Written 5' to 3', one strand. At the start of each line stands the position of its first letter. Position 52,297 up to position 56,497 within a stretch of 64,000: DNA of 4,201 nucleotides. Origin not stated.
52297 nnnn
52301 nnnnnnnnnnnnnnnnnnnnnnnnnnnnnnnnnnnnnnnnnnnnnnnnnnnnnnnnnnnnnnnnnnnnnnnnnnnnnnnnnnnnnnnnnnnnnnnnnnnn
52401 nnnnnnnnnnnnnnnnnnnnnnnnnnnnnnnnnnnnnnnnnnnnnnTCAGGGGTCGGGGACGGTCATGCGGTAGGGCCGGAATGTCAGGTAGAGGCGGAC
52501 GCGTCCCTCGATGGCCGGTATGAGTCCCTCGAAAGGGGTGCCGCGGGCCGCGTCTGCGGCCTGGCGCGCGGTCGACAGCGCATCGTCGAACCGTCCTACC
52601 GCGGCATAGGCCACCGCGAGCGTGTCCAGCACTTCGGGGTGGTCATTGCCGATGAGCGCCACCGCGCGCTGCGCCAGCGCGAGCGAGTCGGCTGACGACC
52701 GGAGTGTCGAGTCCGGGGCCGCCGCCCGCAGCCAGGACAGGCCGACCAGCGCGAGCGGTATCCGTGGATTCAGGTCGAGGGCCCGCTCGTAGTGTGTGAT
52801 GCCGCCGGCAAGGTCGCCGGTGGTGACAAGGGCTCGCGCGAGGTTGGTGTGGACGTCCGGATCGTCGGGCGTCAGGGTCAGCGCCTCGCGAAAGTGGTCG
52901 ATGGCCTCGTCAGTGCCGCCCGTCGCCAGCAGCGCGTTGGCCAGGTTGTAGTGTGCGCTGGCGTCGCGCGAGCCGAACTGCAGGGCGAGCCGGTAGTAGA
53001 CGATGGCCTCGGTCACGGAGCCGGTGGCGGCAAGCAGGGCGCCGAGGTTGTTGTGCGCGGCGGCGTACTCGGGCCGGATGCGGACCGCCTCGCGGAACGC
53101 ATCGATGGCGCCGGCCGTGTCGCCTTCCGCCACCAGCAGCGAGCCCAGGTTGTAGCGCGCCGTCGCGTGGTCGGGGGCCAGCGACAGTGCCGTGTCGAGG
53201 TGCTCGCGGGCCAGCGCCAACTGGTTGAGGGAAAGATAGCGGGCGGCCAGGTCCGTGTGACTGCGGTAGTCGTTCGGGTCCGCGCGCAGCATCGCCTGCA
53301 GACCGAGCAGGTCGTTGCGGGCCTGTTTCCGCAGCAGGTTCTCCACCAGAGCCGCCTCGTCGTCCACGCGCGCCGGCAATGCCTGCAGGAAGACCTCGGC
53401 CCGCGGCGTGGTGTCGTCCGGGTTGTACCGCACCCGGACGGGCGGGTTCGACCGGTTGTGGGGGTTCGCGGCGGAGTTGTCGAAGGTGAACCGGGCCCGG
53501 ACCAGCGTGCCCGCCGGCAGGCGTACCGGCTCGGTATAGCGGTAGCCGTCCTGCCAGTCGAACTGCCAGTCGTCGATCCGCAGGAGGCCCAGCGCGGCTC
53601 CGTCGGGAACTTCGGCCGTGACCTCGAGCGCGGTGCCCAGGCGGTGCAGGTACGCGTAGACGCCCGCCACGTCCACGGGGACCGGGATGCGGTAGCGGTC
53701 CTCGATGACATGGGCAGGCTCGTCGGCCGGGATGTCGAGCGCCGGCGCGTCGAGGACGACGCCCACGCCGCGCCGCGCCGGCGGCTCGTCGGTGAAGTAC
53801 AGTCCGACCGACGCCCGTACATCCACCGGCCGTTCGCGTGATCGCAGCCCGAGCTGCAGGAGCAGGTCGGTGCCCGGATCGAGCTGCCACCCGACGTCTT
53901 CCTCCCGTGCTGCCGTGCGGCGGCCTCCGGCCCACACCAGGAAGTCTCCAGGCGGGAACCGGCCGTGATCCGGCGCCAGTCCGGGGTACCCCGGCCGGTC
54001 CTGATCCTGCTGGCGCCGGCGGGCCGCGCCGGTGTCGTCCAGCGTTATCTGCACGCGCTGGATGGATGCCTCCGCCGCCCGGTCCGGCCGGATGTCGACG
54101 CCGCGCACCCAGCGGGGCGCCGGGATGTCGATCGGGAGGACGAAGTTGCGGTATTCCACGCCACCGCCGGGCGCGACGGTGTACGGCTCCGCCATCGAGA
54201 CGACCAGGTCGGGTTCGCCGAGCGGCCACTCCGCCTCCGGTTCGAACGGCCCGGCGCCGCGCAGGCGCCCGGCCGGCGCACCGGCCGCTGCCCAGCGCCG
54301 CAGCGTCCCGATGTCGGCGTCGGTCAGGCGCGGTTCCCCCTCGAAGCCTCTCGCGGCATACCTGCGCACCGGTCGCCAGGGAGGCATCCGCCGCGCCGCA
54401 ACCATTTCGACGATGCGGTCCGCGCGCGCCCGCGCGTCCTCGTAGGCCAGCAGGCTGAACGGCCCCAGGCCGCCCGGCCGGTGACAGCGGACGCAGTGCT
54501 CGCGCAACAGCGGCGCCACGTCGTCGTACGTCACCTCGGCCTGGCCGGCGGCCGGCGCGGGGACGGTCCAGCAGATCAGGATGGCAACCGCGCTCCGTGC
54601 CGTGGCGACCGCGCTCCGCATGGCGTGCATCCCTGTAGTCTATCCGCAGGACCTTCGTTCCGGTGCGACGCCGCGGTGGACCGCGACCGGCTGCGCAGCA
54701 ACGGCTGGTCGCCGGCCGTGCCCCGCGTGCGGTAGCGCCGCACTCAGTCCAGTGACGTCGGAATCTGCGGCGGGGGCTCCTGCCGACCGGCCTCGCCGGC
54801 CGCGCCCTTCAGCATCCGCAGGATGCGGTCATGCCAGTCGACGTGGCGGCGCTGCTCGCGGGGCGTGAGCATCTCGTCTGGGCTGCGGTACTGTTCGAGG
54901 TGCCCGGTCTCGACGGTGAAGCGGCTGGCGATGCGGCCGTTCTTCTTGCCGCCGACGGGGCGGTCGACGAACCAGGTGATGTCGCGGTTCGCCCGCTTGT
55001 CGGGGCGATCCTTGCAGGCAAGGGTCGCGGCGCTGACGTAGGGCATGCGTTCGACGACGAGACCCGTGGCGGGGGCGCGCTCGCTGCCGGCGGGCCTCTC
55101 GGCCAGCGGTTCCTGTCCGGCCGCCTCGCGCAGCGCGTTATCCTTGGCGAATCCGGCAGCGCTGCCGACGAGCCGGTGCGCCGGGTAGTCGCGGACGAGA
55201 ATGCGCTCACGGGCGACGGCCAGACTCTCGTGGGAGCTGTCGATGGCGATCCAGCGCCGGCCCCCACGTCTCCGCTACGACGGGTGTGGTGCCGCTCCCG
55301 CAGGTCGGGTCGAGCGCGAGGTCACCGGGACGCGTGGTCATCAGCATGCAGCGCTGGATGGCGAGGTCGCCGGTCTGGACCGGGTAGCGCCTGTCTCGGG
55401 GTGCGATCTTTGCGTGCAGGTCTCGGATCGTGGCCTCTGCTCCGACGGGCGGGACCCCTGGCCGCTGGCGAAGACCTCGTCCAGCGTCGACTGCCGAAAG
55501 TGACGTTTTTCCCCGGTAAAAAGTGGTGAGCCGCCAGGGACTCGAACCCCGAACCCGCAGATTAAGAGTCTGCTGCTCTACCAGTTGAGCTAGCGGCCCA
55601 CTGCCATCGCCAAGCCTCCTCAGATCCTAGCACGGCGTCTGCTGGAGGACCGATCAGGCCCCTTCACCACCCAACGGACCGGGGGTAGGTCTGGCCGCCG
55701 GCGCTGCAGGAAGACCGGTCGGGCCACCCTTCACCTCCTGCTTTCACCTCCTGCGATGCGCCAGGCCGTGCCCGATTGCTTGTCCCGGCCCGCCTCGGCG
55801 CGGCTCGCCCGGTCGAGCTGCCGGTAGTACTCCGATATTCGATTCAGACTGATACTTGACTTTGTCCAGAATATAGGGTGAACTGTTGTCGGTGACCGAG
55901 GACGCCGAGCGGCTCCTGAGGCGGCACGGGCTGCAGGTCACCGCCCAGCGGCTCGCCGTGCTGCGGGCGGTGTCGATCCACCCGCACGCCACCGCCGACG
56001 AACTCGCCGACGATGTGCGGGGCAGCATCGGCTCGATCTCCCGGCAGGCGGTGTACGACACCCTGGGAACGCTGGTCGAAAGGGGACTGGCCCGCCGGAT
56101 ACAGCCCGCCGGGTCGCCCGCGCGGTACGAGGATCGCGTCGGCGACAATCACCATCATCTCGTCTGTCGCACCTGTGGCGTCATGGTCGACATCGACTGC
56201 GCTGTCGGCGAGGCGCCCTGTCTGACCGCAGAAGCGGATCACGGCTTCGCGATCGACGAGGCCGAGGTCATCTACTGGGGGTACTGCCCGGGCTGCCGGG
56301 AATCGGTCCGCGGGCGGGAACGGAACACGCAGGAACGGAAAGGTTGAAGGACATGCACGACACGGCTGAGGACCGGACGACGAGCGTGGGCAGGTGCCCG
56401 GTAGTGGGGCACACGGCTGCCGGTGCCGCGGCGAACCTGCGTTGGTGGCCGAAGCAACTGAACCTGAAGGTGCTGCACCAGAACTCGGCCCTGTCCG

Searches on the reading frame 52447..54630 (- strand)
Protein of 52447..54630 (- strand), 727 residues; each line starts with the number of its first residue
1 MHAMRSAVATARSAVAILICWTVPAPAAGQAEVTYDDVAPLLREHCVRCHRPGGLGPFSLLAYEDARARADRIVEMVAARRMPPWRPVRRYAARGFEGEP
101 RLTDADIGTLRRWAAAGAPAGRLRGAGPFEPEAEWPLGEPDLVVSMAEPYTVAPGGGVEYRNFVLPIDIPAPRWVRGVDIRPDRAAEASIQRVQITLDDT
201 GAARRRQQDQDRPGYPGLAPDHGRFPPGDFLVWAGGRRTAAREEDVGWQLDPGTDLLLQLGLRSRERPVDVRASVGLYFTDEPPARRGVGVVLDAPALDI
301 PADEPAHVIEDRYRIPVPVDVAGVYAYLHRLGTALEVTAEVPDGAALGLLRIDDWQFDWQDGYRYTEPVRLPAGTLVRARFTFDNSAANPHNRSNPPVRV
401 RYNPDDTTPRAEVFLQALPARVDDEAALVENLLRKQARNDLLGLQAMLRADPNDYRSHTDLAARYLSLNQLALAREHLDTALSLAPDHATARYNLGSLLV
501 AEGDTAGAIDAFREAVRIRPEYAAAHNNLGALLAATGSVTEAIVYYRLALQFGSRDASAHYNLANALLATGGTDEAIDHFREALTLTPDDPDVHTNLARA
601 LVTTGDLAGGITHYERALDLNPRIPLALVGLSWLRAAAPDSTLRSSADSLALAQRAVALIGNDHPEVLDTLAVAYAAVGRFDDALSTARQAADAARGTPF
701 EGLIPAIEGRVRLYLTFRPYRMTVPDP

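Call 20: search_protein_families(library=pfam, proteins=[window:52447-54630:-], max_evalue=0.001)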
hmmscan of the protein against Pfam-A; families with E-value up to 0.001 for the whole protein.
window:52447-54630:- (727 aa): 23 families
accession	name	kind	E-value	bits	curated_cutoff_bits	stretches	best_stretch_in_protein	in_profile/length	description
PF13414.12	TPR_11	-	2.2e-32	110.9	26.8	4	496-537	1-42/42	TPR repeat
PF07719.23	TPR_2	-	4.1e-32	108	27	1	557-590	1-34/34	Tetratricopeptide repeat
PF00515.34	TPR_1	-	1.7e-29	100.8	27.8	2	557-590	1-34/34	Tetratricopeptide repeat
PF13181.12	TPR_8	-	1.4e-24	84.5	25.7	1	489-521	1-33/34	Tetratricopeptide repeat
PF13428.12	TPR_14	-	9.6e-24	81.9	23.5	1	559-600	3-44/44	Tetratricopeptide repeat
PF13431.12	TPR_17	-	4.5e-23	80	24.4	0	580-607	2-29/34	Tetratricopeptide repeat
PF13432.12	TPR_16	-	9.3e-22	77.6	32.7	2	460-522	2-64/65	Tetratricopeptide repeat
PF13424.12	TPR_12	-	6.3e-21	74.8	30.1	3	522-586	2-74/77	Tetratricopeptide repeat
PF14559.12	TPR_19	-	4e-20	72.4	25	2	567-622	1-56/68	Tetratricopeptide repeat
PF13374.12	TPR_10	-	1.7e-11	44.1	27.5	0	562-586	7-31/42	Tetratricopeptide repeat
PF13176.12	TPR_7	-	3.3e-11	42.8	27.9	0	559-592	1-34/36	Tetratricopeptide repeat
PF23914.1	TPR_CcmH_CycH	-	2.3e-10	40.9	42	1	415-551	12-149/158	Cytochrome c-type biogenesis protein H TPR domain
PF14561.12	TPR_20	-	1.2e-07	32.4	25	0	476-550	9-85/90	Tetratricopeptide repeat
PF13174.12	TPR_6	-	5.8e-07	30.2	26.3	0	491-520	2-31/33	Tetratricopeptide repeat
PF13371.12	TPR_9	-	7.3e-07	29.6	35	1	462-525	2-65/73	Tetratricopeptide repeat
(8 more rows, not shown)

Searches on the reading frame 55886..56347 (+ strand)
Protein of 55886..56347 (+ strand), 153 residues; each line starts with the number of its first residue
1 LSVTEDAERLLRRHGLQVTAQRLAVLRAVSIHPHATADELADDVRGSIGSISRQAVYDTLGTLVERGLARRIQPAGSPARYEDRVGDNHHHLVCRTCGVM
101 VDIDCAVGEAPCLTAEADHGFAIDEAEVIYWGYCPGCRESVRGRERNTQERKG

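Call 48: search_protein_families(library=pfam, proteins=[window:55886-56347:+], max_evalue=0.001)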
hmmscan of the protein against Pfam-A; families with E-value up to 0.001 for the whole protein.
window:55886-56347:+ (153 aa): 4 families
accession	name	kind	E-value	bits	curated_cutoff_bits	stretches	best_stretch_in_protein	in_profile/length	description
PF01475.25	FUR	-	1.6e-17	64.2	23.1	1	14-128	2-118/121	Ferric uptake regulator family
PF12840.13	HTH_20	-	0.00017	22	27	1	22-70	6-49/51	Helix-turn-helix domain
PF01978.25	TrmB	-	0.00043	20.5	25.6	1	32-82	20-63/68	Sugar-specific transcriptional regulator TrmB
PF12802.13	MarR_2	-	0.00054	20.5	27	0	17-73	2-54/61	MarR family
